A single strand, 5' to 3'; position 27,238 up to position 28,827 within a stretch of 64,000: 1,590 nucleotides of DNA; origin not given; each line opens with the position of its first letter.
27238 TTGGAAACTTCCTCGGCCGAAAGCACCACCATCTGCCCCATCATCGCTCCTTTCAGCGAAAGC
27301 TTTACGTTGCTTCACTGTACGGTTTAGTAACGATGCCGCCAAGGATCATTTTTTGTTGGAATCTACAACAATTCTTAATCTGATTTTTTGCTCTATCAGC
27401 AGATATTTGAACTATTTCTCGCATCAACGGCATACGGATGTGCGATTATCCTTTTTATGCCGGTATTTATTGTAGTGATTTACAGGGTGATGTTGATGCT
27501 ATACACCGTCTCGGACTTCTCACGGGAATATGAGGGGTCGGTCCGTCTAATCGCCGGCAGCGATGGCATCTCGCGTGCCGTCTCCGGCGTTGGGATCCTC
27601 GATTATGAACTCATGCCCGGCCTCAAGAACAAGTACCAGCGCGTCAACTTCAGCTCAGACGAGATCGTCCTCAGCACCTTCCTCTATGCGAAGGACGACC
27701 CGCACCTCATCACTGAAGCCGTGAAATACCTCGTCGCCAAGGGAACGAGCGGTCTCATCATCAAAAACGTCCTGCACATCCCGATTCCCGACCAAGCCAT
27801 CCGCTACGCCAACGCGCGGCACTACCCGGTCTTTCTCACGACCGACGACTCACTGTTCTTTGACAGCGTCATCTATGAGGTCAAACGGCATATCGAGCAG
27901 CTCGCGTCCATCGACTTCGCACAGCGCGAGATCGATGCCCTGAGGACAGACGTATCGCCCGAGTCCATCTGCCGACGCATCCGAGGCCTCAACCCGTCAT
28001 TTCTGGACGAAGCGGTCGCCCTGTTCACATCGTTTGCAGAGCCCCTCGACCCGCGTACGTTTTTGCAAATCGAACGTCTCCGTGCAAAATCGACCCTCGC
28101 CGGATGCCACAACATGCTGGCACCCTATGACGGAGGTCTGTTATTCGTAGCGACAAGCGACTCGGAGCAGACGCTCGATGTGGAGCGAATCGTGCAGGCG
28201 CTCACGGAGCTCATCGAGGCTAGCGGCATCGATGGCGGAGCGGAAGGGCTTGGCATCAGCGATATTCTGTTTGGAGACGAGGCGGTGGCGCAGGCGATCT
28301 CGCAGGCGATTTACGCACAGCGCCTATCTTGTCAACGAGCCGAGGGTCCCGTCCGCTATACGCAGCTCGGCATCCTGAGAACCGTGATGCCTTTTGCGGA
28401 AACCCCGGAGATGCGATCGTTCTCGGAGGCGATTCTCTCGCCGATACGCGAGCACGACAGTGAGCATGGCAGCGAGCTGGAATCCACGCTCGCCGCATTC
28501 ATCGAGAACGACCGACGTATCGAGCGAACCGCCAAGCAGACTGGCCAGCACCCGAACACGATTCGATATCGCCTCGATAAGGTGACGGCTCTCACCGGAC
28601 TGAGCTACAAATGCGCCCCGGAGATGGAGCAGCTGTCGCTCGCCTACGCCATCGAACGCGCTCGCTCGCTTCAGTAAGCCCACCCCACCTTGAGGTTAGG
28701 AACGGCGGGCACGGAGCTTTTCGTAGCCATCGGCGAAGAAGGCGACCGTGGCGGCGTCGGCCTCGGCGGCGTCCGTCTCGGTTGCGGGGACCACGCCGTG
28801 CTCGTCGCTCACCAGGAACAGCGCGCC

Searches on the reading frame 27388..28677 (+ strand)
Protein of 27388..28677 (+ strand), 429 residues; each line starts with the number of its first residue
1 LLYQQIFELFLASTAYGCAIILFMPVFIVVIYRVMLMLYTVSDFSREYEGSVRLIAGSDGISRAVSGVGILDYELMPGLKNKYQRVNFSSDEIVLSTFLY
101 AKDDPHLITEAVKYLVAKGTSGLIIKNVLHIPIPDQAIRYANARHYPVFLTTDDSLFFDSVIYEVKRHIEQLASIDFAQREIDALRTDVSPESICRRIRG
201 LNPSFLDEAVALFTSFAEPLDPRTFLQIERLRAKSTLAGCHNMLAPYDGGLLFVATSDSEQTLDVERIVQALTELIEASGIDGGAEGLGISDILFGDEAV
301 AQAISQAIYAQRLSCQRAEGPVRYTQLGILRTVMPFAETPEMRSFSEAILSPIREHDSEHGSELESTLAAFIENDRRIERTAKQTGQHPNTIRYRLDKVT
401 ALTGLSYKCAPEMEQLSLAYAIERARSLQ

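Call 58: search_protein_families(library=pfam, proteins=[window:27388-28677:+], max_evalue=0.001)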
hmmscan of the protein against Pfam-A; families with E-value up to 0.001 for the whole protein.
window:27388-28677:+ (429 aa): 2 families
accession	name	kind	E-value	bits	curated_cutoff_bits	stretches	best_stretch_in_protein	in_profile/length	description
PF07905.16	PucR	-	8.3e-16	58.8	33.5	1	51-169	10-118/118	Purine catabolism regulatory protein-like family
PF13556.12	HTH_30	-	2e-15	56.8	27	1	366-421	3-58/59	PucR C-terminal helix-turn-helix domain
